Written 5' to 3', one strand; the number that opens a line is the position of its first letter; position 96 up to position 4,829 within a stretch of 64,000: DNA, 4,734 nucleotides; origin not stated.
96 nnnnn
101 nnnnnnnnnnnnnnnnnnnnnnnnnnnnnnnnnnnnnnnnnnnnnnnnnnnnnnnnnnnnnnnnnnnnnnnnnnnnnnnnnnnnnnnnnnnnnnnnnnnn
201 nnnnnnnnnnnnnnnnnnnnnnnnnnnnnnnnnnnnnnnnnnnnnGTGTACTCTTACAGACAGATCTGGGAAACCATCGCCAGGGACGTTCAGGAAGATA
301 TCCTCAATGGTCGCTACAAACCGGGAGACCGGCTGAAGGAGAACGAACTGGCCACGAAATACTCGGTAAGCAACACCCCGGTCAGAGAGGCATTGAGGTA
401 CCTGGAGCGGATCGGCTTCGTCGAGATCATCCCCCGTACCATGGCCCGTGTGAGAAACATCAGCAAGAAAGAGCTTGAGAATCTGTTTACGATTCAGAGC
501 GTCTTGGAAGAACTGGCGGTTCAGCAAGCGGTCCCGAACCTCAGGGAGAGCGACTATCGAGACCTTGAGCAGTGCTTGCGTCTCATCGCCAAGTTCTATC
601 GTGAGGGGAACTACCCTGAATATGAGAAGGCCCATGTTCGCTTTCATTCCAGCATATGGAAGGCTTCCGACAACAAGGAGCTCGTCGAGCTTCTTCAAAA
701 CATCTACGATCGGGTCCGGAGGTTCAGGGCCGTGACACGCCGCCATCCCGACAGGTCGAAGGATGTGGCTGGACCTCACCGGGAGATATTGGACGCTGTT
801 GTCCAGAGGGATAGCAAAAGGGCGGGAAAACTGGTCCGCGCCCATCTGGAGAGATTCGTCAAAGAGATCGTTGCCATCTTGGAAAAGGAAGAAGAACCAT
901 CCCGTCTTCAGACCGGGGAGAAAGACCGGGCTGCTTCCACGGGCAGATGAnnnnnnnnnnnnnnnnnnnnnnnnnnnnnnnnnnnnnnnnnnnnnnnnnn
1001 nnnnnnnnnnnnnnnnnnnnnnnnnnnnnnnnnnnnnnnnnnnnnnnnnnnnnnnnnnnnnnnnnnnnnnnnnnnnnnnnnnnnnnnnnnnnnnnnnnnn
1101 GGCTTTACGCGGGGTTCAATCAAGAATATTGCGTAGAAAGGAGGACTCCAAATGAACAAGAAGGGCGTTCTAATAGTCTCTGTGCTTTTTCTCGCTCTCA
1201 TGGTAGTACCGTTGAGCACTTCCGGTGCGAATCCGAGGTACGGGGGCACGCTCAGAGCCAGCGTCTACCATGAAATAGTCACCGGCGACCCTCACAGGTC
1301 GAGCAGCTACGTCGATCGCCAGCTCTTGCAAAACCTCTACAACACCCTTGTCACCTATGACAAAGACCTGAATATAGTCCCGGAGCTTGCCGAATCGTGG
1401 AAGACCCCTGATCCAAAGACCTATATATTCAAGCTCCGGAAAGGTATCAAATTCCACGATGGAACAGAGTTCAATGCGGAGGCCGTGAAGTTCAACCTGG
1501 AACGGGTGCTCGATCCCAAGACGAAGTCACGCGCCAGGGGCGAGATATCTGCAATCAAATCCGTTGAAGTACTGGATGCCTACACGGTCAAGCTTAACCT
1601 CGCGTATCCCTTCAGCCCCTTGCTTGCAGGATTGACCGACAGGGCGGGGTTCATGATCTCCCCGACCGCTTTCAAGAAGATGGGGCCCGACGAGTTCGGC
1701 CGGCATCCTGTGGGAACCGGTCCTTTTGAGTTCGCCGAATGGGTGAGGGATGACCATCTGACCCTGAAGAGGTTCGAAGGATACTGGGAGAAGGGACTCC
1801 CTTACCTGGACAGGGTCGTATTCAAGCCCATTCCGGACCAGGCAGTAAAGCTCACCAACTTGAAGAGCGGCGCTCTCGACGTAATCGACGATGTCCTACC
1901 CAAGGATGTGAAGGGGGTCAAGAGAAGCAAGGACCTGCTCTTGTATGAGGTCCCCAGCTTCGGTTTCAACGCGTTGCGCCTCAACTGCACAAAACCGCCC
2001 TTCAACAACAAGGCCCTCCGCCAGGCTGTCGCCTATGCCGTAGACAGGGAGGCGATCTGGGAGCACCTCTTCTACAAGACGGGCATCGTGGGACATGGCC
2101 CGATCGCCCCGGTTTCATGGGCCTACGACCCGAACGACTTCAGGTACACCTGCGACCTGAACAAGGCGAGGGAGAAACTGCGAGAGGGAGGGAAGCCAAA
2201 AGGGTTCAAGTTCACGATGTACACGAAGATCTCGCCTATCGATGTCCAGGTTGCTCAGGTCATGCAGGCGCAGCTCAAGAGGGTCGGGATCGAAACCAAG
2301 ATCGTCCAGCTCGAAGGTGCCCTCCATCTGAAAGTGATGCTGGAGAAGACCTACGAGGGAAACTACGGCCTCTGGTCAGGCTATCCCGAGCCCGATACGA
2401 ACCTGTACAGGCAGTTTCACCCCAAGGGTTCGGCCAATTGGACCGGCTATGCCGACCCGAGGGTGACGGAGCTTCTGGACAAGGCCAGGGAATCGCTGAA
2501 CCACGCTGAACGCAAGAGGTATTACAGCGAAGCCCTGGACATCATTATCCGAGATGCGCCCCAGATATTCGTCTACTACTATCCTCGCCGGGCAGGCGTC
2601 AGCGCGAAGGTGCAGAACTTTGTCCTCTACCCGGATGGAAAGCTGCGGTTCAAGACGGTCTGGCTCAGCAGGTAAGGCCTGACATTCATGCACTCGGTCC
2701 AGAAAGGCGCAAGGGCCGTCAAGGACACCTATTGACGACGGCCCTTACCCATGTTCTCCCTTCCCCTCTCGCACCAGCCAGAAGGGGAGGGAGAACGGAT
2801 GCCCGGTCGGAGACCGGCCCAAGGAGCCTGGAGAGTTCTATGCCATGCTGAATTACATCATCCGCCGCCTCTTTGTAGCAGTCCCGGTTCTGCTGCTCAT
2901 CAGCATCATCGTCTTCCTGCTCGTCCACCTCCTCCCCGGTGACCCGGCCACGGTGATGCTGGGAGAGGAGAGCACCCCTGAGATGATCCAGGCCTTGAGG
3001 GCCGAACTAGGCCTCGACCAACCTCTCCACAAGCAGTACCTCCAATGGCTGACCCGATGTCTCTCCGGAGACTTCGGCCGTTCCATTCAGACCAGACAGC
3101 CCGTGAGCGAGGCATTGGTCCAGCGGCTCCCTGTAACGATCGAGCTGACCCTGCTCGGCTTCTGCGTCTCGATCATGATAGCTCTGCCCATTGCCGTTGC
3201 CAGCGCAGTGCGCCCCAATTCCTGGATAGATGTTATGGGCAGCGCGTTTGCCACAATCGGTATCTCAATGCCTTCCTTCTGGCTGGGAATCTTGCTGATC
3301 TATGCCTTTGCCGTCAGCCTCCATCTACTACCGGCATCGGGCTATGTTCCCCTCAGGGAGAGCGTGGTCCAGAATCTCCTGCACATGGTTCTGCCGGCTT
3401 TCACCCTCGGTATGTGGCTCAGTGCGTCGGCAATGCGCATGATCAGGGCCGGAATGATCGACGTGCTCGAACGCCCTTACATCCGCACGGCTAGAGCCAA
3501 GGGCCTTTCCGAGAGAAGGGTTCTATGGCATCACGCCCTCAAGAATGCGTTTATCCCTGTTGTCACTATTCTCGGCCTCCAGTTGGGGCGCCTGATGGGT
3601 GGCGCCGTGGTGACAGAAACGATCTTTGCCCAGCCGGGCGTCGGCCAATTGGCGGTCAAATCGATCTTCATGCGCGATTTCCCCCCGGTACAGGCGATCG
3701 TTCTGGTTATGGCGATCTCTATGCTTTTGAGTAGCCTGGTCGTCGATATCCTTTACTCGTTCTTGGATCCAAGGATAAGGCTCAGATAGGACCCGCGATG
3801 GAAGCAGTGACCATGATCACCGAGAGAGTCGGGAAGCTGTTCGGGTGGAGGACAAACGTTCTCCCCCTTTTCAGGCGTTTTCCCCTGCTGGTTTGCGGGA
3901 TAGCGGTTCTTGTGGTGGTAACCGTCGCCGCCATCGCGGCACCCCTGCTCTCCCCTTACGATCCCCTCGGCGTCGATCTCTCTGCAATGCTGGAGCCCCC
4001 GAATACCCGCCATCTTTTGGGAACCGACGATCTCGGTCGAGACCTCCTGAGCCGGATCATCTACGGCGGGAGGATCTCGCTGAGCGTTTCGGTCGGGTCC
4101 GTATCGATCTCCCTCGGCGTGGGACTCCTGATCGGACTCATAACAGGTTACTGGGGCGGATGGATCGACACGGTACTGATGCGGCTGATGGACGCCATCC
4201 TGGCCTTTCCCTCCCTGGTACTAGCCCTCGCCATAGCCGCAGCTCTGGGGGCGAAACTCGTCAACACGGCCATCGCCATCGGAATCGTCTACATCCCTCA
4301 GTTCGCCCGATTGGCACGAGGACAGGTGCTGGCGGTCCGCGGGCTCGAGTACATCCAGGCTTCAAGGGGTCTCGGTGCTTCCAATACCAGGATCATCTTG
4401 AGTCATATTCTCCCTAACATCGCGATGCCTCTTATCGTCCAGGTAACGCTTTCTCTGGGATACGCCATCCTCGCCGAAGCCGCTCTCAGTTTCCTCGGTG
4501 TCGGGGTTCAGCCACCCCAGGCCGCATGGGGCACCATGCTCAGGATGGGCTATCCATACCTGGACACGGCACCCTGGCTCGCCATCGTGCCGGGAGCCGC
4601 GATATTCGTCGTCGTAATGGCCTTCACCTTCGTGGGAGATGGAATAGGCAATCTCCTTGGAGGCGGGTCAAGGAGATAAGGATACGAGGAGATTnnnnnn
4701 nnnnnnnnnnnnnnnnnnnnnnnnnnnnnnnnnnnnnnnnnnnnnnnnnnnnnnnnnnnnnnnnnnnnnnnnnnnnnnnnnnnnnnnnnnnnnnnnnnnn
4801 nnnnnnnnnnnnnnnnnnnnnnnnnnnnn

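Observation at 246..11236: Xanthine-dehydrogenase-family molybdo-hydroxylase and a DUF169 gene embedded inside a Dpp/Opp-type ABC importer operon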

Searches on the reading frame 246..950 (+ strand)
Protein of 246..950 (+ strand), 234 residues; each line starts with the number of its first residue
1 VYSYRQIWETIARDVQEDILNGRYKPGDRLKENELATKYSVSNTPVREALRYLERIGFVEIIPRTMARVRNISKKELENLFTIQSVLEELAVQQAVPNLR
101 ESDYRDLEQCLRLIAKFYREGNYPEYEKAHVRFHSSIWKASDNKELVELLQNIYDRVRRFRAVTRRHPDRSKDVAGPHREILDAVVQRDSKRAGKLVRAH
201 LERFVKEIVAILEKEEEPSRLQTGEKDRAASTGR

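Call 3: search_protein_families(library=pfam, proteins=[window:246-950:+])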
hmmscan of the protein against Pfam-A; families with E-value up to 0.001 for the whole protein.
window:246-950:+ (234 aa): 2 families
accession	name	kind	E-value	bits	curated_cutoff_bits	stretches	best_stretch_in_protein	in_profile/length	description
PF07729.17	FCD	-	4.5e-26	92.1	24.3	1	80-202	2-124/125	FCD domain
PF00392.27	GntR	-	9.5e-18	64.1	27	1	9-65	3-60/64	Bacterial regulatory proteins, gntR family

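Call 4: search_protein_families(library=ncbifam, proteins=[window:246-950:+])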
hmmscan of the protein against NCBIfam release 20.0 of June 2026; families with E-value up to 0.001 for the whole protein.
window:246-950:+ (234 aa): 21 families
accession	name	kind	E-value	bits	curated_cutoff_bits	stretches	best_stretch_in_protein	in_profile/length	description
TIGR03338.1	phnR_burk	equivalog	1.9e-32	112.6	271.5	1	12-203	17-208/212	phosphonate utilization associated transcriptional regulator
NF008576.0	PRK11534.1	equivalog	3.9e-20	72.5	218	1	13-211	14-220/225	DNA-binding transcriptional regulator CsiR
NF008504.0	PRK11414.1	equivalog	2.3e-16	60.2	225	1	11-212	16-215/221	GntR family transcriptional regulator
NF003011.0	PRK03837.1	subfamily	5.2e-16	59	260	2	72-206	99-231/241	transcriptional regulator NanR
NF007741.0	PRK10421.1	equivalog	7.6e-14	51.7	311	1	101-215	122-239/262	transcriptional regulator LldR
NF007001.0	PRK09464.1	equivalog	1.3e-13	51.1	330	2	84-223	104-244/254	pyruvate dehydrogenase complex transcriptional repressor PdhR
NF007588.0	PRK10225.1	equivalog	5.8e-11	42.2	442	1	8-62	11-66/257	Uxu operon transcriptional regulator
NF007442.0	PRK09990.1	equivalog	4.1e-10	39.5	301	1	5-217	9-243/256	transcriptional regulator GlcC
TIGR02018.2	his_ut_repres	equivalog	2.1e-09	37.1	220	1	8-92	1-84/226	histidine utilization transcriptional repressor HutC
NF008571.0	PRK11523.1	equivalog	2.8e-08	33.5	396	1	5-203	7-220/258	transcriptional regulator ExuR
NF052282.1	PLP_TF_PdxR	equivalog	6.8e-08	32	320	1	7-88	2-77/448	MocR-like pyridoxine biosynthesis transcription factor PdxR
TIGR02325.1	C_P_lyase_phnF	equivalog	2.9e-07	30.2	156.8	1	3-60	5-63/238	phosphonate metabolism transcriptional regulator PhnF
TIGR02404.1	trehalos_R_Bsub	equivalog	8.3e-07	28.9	211.95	1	9-62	3-57/233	trehalose operon repressor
NF007292.0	PRK09764.1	equivalog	2.3e-06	27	281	1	7-71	6-71/240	GntR family transcriptional regulator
NF047563.1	modulin_PmtR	equivalog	6.9e-06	26.1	200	1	5-92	11-101/125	PSM export ABC transporter transcriptional regulator PmtR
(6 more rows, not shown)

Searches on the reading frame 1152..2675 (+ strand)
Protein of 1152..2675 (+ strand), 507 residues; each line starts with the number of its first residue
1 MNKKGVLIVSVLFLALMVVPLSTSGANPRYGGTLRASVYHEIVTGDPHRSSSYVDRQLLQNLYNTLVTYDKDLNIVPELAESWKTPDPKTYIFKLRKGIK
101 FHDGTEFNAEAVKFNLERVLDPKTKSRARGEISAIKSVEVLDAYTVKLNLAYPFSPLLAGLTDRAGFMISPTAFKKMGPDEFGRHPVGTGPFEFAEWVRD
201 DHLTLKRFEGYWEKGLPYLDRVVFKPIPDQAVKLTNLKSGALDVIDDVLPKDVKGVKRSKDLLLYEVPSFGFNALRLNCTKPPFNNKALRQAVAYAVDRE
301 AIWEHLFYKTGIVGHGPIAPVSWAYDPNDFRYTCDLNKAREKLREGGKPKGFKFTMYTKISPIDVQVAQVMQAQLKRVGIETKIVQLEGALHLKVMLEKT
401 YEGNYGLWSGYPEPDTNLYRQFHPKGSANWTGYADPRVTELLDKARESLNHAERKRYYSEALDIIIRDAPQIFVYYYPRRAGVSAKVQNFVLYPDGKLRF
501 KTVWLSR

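Call 3: search_protein_families(library=pfam, proteins=[window:1152-2675:+])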
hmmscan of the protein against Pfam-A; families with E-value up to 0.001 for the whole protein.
window:1152-2675:+ (507 aa): 1 family
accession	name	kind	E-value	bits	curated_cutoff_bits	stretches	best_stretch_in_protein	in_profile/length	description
PF00496.27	SBP_bac_5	-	5.7e-97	325.6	32.4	1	74-428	1-367/368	Bacterial extracellular solute-binding proteins, family 5 Middle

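Call 4: search_protein_families(library=ncbifam, proteins=[window:1152-2675:+])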
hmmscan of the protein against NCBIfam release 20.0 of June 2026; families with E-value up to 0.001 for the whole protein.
window:1152-2675:+ (507 aa): 11 families
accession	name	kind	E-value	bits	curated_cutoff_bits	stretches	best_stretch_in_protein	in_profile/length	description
NF011942.0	PRK15413.1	equivalog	7.1e-72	242.7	594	1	40-501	36-507/512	glutathione ABC transporter substrate-binding protein GsiB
NF045468.1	Opp5A_nikA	equivalog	4.2e-57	193.7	600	1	62-492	44-474/488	nickel ABC transporter substrate-binding protein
NF043070.1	DppA_dipep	equivalog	5.5e-51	173.7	1005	1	61-503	59-532/535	dipeptide ABC transporter periplasmic-binding protein DppA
TIGR02294.1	nickel_nikA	equivalog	3.3e-47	161.2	393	1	60-407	33-395/501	nickel ABC transporter substrate-binding protein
NF045467.1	Opp4A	equivalog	2.3e-46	158.2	650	1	28-500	31-551/556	oligopeptide ABC transporter substrate-binding protein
NF011689.0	PRK15109.1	equivalog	1.2e-40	139.7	560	1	38-503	40-536/547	ABC transporter substrate-binding protein SapA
NF047575.1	opine_bind_CntA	exception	9.3e-36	123.4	800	1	44-312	49-324/535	staphylopine-dependent metal ABC transporter substrate-binding lipoprotein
NF011684.0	PRK15104.1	equivalog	2e-30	106.1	947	1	41-479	48-513/543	oligopeptide ABC transporter substrate-binding protein OppA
TIGR04028.1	SBP_KPN_01854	hypoth_equivalog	1.9e-28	99.3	468.5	1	57-505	25-508/509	TIGR04028 family ABC transporter substrate-binding protein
NF007287.0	PRK09755.1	equivalog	1.7e-17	63.5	1098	1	34-304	35-323/535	ABC transporter substrate-binding protein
NF010149.0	PRK13626.1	equivalog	1.7e-12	46.8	476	1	48-213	140-291/552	HTH-type transcriptional regulator SgrR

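Call 61: search_solved_structures(query=window:1152-2675:+, max_evalue=1e-30)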
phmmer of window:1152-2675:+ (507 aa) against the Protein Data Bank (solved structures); distinct sequences matched with E-value up to 1e-30: 33.
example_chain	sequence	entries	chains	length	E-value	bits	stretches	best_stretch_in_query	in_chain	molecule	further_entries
5u4o_A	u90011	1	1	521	1.1e-77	265.1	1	28-504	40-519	ABC transporter substrate-binding protein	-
1uqw_A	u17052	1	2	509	1.5e-64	221.8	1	40-501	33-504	PUTATIVE BINDING PROTEIN YLIB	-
8upi_A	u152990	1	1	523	1.6e-57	198.6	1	25-485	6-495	Peptide ABC transporter substrate-binding protein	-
6hlx_A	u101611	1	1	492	4.2e-57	197.2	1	61-496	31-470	AgaA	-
3m8u_A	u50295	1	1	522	5.6e-53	183.6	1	60-496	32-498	Heme-binding protein A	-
1dpe_A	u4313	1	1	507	1e-52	182.8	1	62-503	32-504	DIPEPTIDE-BINDING PROTEIN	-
8z1z_F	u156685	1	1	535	1.8e-52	181.9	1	61-503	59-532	Dipeptide-binding protein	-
1dpp_A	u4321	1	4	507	1.9e-52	181.9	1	61-503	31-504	DIPEPTIDE BINDING PROTEIN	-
8z1y_F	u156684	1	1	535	2.1e-52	181.7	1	61-503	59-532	Dipeptide-binding protein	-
8efz_A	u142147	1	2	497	1.1e-51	179.4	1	55-488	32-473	Extracellular solute-binding protein family 5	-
5f1q_A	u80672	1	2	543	4.4e-49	170.7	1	62-505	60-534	Periplasmic dipeptide transport protein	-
6ofq_A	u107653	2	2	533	5.4e-48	167.2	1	57-477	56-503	Heme-binding protein A / AI-2 binding protein A | Heme-binding protein A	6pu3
3tpa_A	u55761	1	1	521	9e-45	156.5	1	60-502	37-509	Heme-binding protein A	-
4oet_A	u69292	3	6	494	3.5e-43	151.3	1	36-477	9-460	Putative peptide ABC-transport system periplasmic peptide-binding protein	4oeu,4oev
7kz8_A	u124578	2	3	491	3e-42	148.2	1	32-501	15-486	Peptide/nickel transport system substrate-binding protein AapF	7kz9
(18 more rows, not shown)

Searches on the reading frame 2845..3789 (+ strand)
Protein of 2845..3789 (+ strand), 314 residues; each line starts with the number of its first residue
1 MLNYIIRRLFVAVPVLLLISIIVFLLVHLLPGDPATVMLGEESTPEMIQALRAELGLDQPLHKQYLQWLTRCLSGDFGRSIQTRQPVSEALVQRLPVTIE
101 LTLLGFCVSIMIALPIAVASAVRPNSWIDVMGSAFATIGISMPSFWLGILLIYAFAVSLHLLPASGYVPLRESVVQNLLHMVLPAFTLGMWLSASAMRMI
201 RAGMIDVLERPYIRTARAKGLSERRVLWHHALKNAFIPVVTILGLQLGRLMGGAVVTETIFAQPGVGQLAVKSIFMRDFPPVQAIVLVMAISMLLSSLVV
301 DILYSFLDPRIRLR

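Call 3: search_protein_families(library=pfam, proteins=[window:2845-3789:+])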
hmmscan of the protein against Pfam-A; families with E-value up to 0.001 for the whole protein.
window:2845-3789:+ (314 aa): 2 families
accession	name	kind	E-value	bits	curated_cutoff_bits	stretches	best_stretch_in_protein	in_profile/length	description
PF00528.27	BPD_transp_1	-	5.8e-44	150.5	26.4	1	114-312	2-183/184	Binding-protein-dependent transport system inner membrane component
PF19300.4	BPD_transp_1_N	-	8.2e-22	78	23.8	1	1-102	1-114/114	Binding-prot-dependent transport system membrane comp, N-term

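Call 4: search_protein_families(library=ncbifam, proteins=[window:2845-3789:+])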
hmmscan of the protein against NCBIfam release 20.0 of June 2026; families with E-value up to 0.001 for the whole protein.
window:2845-3789:+ (314 aa): 19 families
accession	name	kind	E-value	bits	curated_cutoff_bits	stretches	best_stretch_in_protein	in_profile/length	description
NF045470.1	Opp2B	equivalog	8.3e-107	356.8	350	1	8-312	1-300/300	nickel ABC transporter permease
NF045469.1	Opp1B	equivalog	4.3e-90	302.3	380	1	1-312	1-307/307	nickel/cobalt ABC transporter permease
NF011661.0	PRK15081.1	equivalog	8.7e-90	301.3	463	1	1-313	1-305/306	glutathione ABC transporter permease GsiC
TIGR02789.1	nickel_nikB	equivalog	1.5e-88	297.3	447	1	1-312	1-307/314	nickel ABC transporter permease subunit NikB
NF045472.1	Opp4B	equivalog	5.5e-88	295.3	450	1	1-312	1-319/319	oligopeptide ABC transporter permease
NF007677.0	PRK10352.1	equivalog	7e-83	278.3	433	1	1-313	1-308/314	nickel ABC transporter permease subunit NikB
NF008161.0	PRK10914.1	equivalog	4.1e-77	259.6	590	2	175-313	199-337/339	dipeptide ABC transporter permease DppB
NF045471.1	Opp3B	equivalog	8.7e-72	242.1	480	1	1-313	1-304/308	oligopeptide ABC transporter permease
NF007008.0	PRK09471.1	equivalog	4.2e-65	220.2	388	1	1-312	1-305/306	oligopeptide ABC transporter permease OppB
NF011690.0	PRK15110.1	equivalog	1.4e-42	146.3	432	2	172-308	174-310/321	putrescine export ABC transporter permease SapB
NF011712.0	PRK15133.1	subfamily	4.8e-42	144.2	445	1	44-312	82-360/364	microcin C ABC transporter permease YejB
NF043081.1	MMSYN1_0165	equivalog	4.3e-31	108.3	350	1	68-313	150-386/388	oligopeptide ABC transporter permease OppB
NF045474.1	Opp2C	equivalog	4.6e-06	26.4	300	1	182-251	105-172/236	nickel transporter permease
NF011596.0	PRK15021.1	subfamily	3.1e-05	23.2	439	1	164-252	188-274/341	microcin C ABC transporter permease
NF045476.1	Opp4C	equivalog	0.00015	21.2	350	1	174-261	134-216/278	oligopeptide ABC transporter permease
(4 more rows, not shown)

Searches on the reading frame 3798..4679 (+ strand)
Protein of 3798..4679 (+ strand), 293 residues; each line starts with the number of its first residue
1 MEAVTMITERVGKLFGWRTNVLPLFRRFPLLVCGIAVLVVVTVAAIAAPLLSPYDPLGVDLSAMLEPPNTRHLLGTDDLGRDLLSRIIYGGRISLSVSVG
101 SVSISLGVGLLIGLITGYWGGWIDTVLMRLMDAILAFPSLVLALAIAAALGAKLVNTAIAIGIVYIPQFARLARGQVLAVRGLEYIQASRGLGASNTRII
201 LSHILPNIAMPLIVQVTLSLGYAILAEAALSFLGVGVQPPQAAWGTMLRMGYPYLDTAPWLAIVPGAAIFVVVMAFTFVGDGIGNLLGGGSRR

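Call 3: search_protein_families(library=pfam, proteins=[window:3798-4679:+])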
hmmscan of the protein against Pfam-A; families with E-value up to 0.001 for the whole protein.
window:3798-4679:+ (293 aa): 2 families
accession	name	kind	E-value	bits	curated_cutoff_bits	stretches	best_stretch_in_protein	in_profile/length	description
PF00528.27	BPD_transp_1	-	2.3e-28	99.6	26.4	1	109-287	1-178/184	Binding-protein-dependent transport system inner membrane component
PF12911.12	OppC_N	-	8e-07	29.3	23.9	1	25-68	10-53/53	N-terminal TM domain of oligopeptide transport permease C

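Call 4: search_protein_families(library=ncbifam, proteins=[window:3798-4679:+])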
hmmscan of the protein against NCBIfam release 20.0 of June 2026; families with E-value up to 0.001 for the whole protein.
window:3798-4679:+ (293 aa): 23 families
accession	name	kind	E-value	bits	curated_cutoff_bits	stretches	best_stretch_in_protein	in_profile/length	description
NF045474.1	Opp2C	equivalog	1.2e-82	277.1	300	1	53-285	1-233/236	nickel transporter permease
NF045476.1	Opp4C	equivalog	2.1e-81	273.3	350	1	25-284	10-272/278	oligopeptide ABC transporter permease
NF045473.1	Opp1C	equivalog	7.3e-78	261.7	350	1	32-286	8-262/267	nickel/cobalt ABC transporter permease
NF007376.0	PRK09881.1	equivalog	1.7e-77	260.4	434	1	19-287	21-289/298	D,D-dipeptide ABC transporter permease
TIGR02790.1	nickel_nikC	equivalog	3.8e-77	259.4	358.45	1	33-287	3-257/258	nickel ABC transporter permease subunit NikC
NF011662.0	PRK15082.1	equivalog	2.1e-69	234.2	484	1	25-285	33-294/303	glutathione ABC transporter permease GsiD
NF007738.0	PRK10417.1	equivalog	5.8e-69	232.7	335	1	33-284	13-264/277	nickel ABC transporter permease subunit NikC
NF008160.0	PRK10913.1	equivalog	3.7e-66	223.6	483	1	25-286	26-293/300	dipeptide ABC transporter permease DppC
NF047573.1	opine_perm_CntC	exception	1.5e-56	191.7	440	1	33-283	13-263/271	staphylopine uptake ABC transporter permease subunit CntC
NF011935.0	PRK15406.1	equivalog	8.9e-52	176.7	433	1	32-287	40-297/302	oligopeptide ABC transporter permease OppC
NF045475.1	Opp3C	equivalog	1e-51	176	450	1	70-284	106-320/328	oligopeptide ABC transporter permease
NF011691.0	PRK15111.1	equivalog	5.6e-39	134.5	379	1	39-284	37-288/296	putrescine export ABC transporter permease SapC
NF043080.1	MMSYN1_0166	equivalog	1.8e-37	129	370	1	17-281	27-295/307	oligopeptide ABC transporter permease OppC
NF011596.0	PRK15021.1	subfamily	1.5e-24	86.7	439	1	66-283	115-331/341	microcin C ABC transporter permease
NF008161.0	PRK10914.1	equivalog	2.7e-07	30.1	590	1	153-237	204-292/339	dipeptide ABC transporter permease DppB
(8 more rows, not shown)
